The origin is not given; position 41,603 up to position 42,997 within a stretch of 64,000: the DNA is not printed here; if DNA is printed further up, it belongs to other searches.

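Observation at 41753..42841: EutH-family permease embedded in a glycan-degradation operon with no eut genes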

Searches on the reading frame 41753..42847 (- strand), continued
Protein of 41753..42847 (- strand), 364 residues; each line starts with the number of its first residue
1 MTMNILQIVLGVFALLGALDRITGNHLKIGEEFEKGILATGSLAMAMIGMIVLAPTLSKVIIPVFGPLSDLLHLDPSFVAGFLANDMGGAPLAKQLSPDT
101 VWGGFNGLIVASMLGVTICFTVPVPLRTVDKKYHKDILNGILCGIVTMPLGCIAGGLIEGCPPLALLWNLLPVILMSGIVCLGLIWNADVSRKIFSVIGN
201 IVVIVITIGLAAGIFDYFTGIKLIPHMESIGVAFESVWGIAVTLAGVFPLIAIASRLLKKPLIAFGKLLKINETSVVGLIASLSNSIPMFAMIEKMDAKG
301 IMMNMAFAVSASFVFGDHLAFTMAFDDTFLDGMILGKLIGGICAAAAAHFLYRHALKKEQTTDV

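Call 82: search_protein_families(library=pfam, proteins=[L110:9460-9966:+, L110:8416-9453:+, L113:11315-13294:-, L110:7406-8353:-, L161:8735-10000:+, L113:14415-16499:+, L075:2870-4369:+, L061:4142-5299:+, L014:4206-5315:+], max_evalue=0.0001)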
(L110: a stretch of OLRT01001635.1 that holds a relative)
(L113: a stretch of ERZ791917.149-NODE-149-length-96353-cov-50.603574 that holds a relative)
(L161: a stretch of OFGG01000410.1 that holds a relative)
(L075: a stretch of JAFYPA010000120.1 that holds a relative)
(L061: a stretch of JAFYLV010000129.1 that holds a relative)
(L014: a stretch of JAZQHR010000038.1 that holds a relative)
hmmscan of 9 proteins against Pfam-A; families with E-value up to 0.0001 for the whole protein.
L110:9460-9966:+ (168 aa): 1 family
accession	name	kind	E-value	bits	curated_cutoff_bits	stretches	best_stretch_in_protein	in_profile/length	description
PF18988.5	DUF5721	-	1.9e-50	170.9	25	1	16-165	2-149/149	Family of unknown function (DUF5721)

L110:8416-9453:+ (345 aa): 1 family
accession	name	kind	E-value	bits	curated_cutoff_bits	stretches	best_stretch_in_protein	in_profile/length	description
PF01544.23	CorA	-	7.9e-46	157.1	27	1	121-341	69-292/292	CorA-like Mg2+ transporter protein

L113:11315-13294:- (659 aa): 1 family
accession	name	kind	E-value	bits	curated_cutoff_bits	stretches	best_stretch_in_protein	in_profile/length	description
PF06100.17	MCRA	-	1e-227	757.3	23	1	85-583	2-495/495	MCRA family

L110:7406-8353:- (315 aa): 1 family
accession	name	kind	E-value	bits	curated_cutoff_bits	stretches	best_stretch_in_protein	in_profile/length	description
PF02645.21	DegV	-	1.7e-59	201.9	27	1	39-309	2-271/280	Uncharacterised protein, DegV family COG1307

L161:8735-10000:+ (421 aa): 2 families
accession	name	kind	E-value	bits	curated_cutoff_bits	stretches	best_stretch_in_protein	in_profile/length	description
PF00557.29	Peptidase_M24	-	2.2e-40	139.1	23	1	184-395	2-208/208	Metallopeptidase family M24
PF05195.22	AMP_N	-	2.5e-23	82.5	24.6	1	11-125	2-116/121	Aminopeptidase P, N-terminal domain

L113:14415-16499:+ (694 aa): 3 families
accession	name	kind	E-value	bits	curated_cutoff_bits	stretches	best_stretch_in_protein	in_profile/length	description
PF00183.23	HSP90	-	6.6e-61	207.3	24.4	2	186-466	1-281/518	Hsp90 protein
PF13589.12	HATPase_c_3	-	1.2e-07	32.2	25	1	34-150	7-99/137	Histidine kinase-, DNA gyrase B-, and HSP90-like ATPase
PF02518.31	HATPase_c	-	6.4e-05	23.8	26.4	0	34-180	10-107/111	Histidine kinase-, DNA gyrase B-, and HSP90-like ATPase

L075:2870-4369:+ (499 aa): 1 family
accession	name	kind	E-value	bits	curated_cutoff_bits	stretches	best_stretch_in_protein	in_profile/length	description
PF00144.29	Beta-lactamase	-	1e-24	87.8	27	1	51-306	41-312/329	Beta-lactamase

L061:4142-5299:+ (385 aa): 1 family
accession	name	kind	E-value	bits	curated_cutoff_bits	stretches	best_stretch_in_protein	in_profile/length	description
PF03600.22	CitMHS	-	4.7e-24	85.5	31.9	1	28-314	13-310/336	Citrate transporter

L014:4206-5315:+ (369 aa): 2 families
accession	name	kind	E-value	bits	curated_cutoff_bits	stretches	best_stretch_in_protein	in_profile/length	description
PF02317.23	Octopine_DH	-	9.8e-40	136.5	30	1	190-335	3-149/150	NAD/NADP octopine/nopaline dehydrogenase, alpha-helical domain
PF01210.29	NAD_Gly3P_dh_N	-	2e-06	28.3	23.1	1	5-110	1-101/158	NAD-dependent glycerol-3-phosphate dehydrogenase N-terminus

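Call 102: list_cluster_members(proteins=[P0001, P0271])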
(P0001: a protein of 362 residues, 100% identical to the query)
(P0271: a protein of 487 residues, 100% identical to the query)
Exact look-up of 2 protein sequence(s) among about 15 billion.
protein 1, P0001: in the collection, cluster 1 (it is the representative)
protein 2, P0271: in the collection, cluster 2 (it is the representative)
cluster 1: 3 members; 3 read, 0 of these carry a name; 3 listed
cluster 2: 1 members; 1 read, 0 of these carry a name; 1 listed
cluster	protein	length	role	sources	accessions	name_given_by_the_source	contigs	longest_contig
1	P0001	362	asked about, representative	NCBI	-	-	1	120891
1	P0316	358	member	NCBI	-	-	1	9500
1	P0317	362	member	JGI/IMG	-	-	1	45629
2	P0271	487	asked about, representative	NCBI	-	-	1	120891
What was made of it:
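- Tried and rejected: Cluster members carry no accession, so the window's assembly could not be named (call 102).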
